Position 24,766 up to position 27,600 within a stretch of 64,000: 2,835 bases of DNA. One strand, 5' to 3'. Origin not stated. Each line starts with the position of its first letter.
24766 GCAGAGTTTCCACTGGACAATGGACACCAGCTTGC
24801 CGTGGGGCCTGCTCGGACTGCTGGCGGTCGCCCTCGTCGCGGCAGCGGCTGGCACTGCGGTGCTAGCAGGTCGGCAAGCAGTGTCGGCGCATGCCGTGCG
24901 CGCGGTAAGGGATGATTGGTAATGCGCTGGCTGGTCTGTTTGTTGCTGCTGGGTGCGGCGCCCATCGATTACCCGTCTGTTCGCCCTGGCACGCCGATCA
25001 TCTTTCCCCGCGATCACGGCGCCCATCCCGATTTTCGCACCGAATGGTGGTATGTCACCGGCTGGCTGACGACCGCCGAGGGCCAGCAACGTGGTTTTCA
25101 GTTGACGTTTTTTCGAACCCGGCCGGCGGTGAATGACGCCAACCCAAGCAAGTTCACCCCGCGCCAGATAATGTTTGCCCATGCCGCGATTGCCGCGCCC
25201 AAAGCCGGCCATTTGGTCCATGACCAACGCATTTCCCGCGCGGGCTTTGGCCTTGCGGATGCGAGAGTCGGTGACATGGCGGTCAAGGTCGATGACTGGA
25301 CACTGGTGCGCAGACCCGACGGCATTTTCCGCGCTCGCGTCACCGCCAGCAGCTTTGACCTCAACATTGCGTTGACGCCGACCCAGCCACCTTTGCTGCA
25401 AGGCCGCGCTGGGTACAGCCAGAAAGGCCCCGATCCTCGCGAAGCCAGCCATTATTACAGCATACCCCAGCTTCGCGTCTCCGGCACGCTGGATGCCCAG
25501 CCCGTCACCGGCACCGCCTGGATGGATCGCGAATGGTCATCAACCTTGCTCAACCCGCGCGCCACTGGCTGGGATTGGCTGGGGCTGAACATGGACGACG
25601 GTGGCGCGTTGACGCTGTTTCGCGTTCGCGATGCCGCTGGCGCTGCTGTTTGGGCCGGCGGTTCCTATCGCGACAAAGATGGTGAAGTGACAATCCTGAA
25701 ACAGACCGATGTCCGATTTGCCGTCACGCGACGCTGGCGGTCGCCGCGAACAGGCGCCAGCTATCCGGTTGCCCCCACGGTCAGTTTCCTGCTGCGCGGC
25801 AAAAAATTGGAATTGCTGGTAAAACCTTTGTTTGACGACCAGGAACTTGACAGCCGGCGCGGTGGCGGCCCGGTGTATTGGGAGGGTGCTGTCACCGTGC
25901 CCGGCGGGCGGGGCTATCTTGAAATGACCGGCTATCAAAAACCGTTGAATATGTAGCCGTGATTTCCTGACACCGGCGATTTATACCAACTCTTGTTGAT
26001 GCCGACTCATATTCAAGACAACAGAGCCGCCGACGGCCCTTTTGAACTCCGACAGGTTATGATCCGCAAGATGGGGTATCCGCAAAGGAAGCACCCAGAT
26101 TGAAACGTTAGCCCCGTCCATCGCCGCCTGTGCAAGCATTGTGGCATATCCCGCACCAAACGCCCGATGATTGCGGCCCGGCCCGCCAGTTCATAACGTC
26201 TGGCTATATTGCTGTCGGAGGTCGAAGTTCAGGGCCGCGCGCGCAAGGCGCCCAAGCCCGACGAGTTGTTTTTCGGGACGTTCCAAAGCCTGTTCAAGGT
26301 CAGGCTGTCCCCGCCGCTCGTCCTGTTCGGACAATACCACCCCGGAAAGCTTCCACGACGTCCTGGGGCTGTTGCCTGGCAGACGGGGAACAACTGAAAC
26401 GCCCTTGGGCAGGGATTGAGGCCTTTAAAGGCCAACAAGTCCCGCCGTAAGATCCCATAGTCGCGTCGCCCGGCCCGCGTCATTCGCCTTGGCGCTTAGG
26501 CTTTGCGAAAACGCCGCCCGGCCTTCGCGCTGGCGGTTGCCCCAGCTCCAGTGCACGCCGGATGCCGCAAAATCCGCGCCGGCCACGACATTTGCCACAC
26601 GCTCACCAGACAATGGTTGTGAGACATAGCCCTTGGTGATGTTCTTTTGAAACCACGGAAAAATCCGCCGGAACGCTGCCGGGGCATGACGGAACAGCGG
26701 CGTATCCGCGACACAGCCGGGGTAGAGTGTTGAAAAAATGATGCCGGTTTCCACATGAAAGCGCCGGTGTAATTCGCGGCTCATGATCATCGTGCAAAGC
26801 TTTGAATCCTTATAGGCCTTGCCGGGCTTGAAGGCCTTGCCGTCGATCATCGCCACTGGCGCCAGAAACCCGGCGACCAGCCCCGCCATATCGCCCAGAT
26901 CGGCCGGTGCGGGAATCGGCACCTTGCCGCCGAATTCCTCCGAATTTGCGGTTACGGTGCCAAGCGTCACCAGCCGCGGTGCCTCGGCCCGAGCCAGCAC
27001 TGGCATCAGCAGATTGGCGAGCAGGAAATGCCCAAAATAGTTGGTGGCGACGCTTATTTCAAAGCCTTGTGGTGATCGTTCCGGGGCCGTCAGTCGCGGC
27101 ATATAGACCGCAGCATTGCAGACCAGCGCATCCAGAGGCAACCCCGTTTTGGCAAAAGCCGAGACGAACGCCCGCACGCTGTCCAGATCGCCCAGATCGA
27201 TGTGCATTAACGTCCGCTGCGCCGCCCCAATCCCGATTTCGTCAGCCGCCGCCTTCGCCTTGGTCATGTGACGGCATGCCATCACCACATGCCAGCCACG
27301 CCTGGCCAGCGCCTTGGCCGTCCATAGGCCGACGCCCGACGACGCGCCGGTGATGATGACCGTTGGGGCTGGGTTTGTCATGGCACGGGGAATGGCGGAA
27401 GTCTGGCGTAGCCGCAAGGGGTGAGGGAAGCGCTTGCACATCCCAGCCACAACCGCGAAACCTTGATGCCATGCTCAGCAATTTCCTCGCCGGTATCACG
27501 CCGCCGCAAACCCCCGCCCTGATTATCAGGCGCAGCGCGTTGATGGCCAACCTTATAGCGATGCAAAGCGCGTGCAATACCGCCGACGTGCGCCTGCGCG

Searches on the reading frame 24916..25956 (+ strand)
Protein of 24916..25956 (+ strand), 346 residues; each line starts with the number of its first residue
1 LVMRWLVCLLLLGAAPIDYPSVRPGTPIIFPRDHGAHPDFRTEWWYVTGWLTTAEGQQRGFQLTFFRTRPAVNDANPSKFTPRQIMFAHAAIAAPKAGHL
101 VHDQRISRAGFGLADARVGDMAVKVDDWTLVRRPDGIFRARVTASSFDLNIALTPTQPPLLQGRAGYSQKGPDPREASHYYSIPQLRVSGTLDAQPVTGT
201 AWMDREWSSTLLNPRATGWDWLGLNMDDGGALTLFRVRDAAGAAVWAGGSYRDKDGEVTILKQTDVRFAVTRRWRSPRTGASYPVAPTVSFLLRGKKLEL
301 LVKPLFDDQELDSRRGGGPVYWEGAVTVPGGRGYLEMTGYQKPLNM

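Call 10: search_protein_families(library=pfam, proteins=[window:24916-25956:+], max_evalue=0.01)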
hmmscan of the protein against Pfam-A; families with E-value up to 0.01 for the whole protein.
window:24916-25956:+ (346 aa): 3 families
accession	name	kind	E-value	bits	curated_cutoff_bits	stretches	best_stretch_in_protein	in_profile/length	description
PF07143.17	CrtC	-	7.8e-59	199.5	22.5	1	42-209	1-168/168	CrtC N-terminal lipocalin domain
PF17186.10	Lipocalin_9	-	3e-37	128.1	26.2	1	212-340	1-131/131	Lipocalin-like domain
PF23212.2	DUF7064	-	0.0017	19.1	24.7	1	218-280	6-67/126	Domain of unknown function (DUF7064)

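Call 37: find_homologous_proteins(query=window:24916-25953:+, max_evalue=1e-60)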
Query window:24916-25953:+ (346 aa): 7704 proteins with E <= 1e-60 among 8000 candidates; the best 120 are listed.
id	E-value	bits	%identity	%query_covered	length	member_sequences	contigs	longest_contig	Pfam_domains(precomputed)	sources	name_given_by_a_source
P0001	1.4e-235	799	100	99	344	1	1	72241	PF07143.18,PF17186.11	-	-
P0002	4.4e-171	587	73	99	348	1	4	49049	PF07143.18,PF17186.11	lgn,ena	-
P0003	3.2e-164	564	71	99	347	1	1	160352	PF07143.18,PF17186.11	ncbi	-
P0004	3.3e-161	554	70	96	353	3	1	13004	PF07143.18,PF17186.11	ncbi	-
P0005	4.1e-161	554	69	99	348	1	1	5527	PF07143.18,PF17186.11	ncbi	-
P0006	2.2e-159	548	70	99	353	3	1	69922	PF07143.18,PF17186.11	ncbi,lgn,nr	ncbi:MAG: carotenoid 1,2-hydratase [Alphaproteobacteria bacterium PA4]|nr:MAG: carotenoid 1,2-hydrat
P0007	1.5e-156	539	71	95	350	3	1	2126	PF07143.18,PF17186.11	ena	-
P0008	2.8e-156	538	72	95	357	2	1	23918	PF07143.18,PF17186.11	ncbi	-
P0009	8.7e-156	537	69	95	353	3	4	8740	PF07143.18,PF17186.11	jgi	jgi:predicted secreted hydrolase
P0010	9.5e-156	537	69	95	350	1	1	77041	PF07143.18,PF17186.11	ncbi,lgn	ncbi:MAG: lipocalin-like domain-containing protein [Polymorphobacter sp.]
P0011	3.3e-155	535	68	96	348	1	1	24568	PF07143.18,PF17186.11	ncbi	-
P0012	4.4e-155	534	69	99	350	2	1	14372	PF07143.18,PF17186.11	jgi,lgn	jgi:predicted secreted hydrolase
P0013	1.6e-154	532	70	95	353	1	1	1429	PF07143.18,PF17186.11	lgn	-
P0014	3.2e-154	531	71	95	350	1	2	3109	PF07143.18,PF17186.11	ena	-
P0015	2.4e-153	529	68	99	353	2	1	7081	PF07143.18,PF17186.11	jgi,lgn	jgi:predicted secreted hydrolase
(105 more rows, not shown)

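Call 38: find_encoding_contigs(protein=P0002, flank=10000, max_places=4)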
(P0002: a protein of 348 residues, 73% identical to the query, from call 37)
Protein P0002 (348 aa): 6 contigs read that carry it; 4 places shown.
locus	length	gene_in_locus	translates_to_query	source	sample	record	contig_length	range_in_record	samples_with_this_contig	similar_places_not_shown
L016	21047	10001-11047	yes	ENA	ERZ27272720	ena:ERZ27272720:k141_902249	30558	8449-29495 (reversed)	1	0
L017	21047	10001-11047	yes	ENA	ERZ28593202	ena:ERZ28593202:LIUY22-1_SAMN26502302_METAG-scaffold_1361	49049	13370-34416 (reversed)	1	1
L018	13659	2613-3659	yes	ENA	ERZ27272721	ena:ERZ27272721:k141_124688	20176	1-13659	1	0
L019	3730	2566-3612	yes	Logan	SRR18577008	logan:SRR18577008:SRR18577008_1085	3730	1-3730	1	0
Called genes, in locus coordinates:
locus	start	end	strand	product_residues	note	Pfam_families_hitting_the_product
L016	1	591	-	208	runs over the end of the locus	PF03379:CcmB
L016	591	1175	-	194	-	PF00005:ABC_tran, PF13304:AAA_21 (faint)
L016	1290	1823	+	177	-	PF04279:IspA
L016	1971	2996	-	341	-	PF00158:Sigma54_activat, PF14532:Sigma54_activ_2, PF01078:Mg_chelatase (faint), PF07728:AAA_5, PF25601:AAA_lid_14, PF02954:HTH_8 (weak)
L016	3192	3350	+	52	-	-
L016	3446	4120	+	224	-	PF04012:PspA_IM30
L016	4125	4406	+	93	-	PF06667:PspB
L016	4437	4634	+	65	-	PF04024:PspC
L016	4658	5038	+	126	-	PF04024:PspC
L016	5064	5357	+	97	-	-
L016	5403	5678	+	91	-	-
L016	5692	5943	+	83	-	-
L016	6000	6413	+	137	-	PF02657:SufE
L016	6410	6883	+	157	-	PF03061:4HBT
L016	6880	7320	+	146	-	PF13622:4HBT_3 (weak), PF03061:4HBT (weak)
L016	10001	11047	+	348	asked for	PF07143:AttH, PF17186:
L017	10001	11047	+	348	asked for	PF07143:AttH, PF17186:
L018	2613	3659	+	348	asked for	PF07143:AttH, PF17186:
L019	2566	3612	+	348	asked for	PF07143:AttH, PF17186:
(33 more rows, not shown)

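Call 39: find_encoding_contigs(protein=P0003, flank=10000, max_places=2)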
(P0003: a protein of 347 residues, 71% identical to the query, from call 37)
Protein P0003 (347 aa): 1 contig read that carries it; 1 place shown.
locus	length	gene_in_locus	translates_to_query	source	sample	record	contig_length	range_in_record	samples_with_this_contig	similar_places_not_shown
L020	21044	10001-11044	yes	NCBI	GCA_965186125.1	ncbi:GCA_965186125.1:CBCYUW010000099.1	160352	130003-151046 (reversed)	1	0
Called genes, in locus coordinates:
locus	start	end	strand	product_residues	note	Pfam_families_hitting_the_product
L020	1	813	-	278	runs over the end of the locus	PF00528:BPD_transp_1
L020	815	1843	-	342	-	PF00528:BPD_transp_1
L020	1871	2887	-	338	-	PF12849:PBP_like_2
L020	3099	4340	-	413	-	PF04966:OprB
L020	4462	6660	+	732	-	PF00082:Peptidase_S8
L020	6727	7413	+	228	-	PF00005:ABC_tran, PF03193:RsgA_GTPase (faint), PF13304:AAA_21 (faint)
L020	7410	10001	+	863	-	PF02687:FtsX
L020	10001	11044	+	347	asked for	PF07143:AttH, PF17186:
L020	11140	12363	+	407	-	PF04422:FrhB_FdhB_N, PF04432:FrhB_FdhB_C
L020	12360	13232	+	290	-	PF01048:PNP_UDP_1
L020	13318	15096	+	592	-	-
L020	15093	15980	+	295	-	PF00756:Esterase (weak), PF12146:Hydrolase_4, PF00561:Abhydrolase_1, PF12697:Abhydrolase_6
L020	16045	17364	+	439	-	PF23500:DUF7133 (weak), PF22807:TrAA12, PF07995:GSDH, PF22807:TrAA12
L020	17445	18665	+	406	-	PF02771:Acyl-CoA_dh_N, PF02770:Acyl-CoA_dh_M, PF00441:Acyl-CoA_dh_1, PF08028:Acyl-CoA_dh_2 (weak)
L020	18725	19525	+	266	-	-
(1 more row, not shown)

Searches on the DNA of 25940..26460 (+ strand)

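Call 23: search_dna_similar(query=window:25970-26090:+, collection=plasmids, mode=distant, max_evalue=1)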
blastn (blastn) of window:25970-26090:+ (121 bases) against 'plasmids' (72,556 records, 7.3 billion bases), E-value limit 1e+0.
No match.

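Call 42: search_rna_families(source=window, start=25940, end=26460, threshold=evalue, max_evalue=10, show_alignments=2)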
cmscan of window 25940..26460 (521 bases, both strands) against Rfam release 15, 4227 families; matches with E-value up to 10: 2.
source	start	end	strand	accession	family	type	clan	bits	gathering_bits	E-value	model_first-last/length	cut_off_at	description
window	26291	26378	-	RF01383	GRIK4_3p_UTR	Gene;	-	17.7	38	0.54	1-94/94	no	GRIK4 3 prime UTR element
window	26231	26336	-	RF03068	RT-3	Gene; sRNA;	-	13.1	40.5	1.1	1-148/148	no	RT-3 RNA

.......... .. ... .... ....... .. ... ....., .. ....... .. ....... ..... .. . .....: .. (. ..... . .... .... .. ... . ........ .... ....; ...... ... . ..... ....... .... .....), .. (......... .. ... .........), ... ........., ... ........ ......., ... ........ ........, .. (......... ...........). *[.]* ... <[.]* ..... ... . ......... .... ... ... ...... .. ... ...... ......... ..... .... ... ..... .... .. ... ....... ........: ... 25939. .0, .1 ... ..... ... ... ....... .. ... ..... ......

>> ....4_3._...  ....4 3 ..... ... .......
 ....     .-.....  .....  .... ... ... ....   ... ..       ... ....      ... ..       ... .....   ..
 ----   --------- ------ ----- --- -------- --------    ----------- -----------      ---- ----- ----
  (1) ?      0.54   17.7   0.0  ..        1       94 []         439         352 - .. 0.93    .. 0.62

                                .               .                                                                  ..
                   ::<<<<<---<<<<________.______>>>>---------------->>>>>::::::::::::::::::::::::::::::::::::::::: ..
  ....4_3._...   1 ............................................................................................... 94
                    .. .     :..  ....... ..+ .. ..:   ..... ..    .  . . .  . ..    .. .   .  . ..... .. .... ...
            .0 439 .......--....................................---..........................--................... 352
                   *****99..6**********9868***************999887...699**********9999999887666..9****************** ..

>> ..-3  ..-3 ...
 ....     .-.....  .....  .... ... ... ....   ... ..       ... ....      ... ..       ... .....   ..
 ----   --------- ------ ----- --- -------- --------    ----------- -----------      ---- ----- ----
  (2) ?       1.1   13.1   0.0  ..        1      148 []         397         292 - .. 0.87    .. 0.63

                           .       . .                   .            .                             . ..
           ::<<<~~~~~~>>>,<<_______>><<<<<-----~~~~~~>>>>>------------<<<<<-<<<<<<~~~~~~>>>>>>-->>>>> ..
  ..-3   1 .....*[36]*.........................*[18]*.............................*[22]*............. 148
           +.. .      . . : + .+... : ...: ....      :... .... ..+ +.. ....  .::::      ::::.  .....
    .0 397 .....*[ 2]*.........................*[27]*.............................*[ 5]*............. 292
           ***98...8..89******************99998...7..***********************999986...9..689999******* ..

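Call 54: search_dna_similar(query=window:25970-26090:+, collection=phages, mode=distant, max_evalue=1)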
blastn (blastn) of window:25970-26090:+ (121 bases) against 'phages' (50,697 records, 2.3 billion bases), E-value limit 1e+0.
No match.

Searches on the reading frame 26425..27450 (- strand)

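Call 10: search_protein_families(library=pfam, proteins=[window:26425-27450:-], max_evalue=0.01)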
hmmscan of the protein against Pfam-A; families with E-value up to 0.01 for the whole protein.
window:26425-27450:- (341 aa): 4 families
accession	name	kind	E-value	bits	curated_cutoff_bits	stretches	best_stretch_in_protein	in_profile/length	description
PF00106.31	adh_short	-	3.4e-22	79.3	26.6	1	30-170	2-141/195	short chain dehydrogenase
PF13561.12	adh_short_C2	-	2e-13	51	27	1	35-168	1-133/236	Enoyl-(Acyl carrier protein) reductase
PF08659.16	KR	-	3e-05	24.4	22.6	1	30-118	2-94/180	KR domain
PF01370.27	Epimerase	-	0.0021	18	20.9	0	31-98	1-62/240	NAD dependent epimerase/dehydratase family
